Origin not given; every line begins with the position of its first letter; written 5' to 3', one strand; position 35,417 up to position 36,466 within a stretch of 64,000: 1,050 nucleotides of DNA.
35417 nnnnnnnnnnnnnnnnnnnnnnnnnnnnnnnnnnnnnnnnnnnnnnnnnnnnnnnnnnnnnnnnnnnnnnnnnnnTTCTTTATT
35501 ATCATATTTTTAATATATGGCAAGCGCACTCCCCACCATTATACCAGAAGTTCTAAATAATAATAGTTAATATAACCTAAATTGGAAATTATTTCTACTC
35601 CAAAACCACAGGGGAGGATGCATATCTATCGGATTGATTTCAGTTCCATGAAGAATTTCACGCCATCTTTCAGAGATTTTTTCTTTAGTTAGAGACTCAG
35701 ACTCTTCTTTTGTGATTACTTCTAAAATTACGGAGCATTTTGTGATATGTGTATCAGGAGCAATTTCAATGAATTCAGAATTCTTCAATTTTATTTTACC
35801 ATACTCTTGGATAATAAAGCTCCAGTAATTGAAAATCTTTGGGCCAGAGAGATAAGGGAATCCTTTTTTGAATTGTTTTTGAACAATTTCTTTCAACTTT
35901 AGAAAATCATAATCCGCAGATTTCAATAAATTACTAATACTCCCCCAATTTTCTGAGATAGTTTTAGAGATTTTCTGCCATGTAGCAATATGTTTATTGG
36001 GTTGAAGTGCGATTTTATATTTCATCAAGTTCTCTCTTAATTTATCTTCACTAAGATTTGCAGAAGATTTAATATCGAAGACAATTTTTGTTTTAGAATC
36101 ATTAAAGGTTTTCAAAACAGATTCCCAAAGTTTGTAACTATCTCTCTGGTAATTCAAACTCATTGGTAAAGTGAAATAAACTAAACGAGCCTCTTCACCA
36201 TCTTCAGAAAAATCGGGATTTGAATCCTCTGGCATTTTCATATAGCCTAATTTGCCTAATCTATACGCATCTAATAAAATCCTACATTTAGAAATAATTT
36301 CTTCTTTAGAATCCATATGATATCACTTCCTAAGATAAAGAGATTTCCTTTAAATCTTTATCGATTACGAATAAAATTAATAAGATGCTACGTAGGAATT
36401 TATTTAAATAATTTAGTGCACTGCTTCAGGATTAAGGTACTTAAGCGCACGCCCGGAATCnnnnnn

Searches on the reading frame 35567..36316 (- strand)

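Call 3: search_protein_families(library=pfam, proteins=[window:35567-36316:-], max_evalue=0.01)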
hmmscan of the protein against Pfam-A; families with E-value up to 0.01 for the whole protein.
window:35567-36316:- (249 aa): 1 family
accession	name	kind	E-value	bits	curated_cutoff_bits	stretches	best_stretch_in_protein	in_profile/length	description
PF09171.15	AGOG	-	0.0026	17.6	26.1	1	160-241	148-231/248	N-glycosylase/DNA lyase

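Call 4: search_protein_families(library=ncbifam, proteins=[window:35567-36316:-], max_evalue=0.01)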
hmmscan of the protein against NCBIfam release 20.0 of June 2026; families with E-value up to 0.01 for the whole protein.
window:35567-36316:- (249 aa): 0 families
